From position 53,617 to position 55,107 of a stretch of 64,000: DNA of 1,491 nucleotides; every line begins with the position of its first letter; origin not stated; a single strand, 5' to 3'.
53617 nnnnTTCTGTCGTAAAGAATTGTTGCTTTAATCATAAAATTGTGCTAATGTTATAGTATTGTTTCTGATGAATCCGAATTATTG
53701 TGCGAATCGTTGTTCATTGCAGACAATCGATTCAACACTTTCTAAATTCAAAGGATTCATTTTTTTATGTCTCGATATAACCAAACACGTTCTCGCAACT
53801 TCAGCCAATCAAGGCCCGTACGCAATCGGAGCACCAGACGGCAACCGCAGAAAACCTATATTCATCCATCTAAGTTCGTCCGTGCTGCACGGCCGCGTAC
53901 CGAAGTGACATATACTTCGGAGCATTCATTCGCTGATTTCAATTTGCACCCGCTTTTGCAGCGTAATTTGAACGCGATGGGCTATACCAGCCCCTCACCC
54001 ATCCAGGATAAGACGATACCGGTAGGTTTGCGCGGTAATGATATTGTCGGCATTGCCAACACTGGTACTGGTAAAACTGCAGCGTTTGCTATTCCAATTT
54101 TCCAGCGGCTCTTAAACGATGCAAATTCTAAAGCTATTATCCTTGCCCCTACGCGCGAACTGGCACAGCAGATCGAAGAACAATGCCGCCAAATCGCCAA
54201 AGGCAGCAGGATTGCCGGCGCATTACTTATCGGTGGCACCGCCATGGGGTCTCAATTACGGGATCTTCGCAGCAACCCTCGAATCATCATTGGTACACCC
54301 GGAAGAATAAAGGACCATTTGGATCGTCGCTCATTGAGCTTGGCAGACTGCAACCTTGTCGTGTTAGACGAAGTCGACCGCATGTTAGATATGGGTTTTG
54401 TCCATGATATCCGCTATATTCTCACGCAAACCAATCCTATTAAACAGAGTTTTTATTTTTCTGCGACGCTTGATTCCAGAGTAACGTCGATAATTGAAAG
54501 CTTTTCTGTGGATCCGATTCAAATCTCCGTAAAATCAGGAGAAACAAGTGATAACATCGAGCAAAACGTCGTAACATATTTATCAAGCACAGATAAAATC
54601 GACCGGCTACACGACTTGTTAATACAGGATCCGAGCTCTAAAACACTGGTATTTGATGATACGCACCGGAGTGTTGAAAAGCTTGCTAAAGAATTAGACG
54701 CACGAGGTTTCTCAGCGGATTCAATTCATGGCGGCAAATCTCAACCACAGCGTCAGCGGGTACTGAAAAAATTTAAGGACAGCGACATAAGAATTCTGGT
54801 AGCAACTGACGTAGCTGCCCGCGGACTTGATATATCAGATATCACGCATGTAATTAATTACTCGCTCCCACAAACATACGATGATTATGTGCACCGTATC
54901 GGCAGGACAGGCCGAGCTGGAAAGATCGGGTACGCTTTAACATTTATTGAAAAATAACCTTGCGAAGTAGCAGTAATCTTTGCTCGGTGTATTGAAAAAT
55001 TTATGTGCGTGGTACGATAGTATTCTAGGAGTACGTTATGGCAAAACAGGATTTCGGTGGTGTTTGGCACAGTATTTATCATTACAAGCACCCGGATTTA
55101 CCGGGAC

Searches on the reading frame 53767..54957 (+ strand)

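Call 37: search_protein_families(library=pfam, proteins=[window:53767-54957:+], max_evalue=0.01)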
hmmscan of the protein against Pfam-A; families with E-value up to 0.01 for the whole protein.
window:53767-54957:+ (396 aa): 6 families
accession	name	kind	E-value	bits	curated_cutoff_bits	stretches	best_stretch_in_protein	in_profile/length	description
PF00270.35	DEAD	-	1.7e-47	161.7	26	1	77-239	1-164/167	DEAD/DEAH box helicase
PF00271.37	Helicase_C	-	6.1e-34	117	23.5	1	276-385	1-110/110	Helicase conserved C-terminal domain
PF04851.21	ResIII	-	5.8e-12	46.3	22.5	1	97-235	30-162/164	Type III restriction enzyme, res subunit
PF16203.11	ERCC3_RAD25_C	-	0.00027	20.7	27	1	291-384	61-151/248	ERCC3/RAD25/XPB C-terminal helicase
PF13245.12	AAA_19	-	0.0023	18.5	25.1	0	96-208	17-103/134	AAA domain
PF22590.2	Cas3-like_C_2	-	0.0055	17.4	27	0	327-384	46-104/106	CRISPR-associated nuclease/helicase Cas3, C-terminal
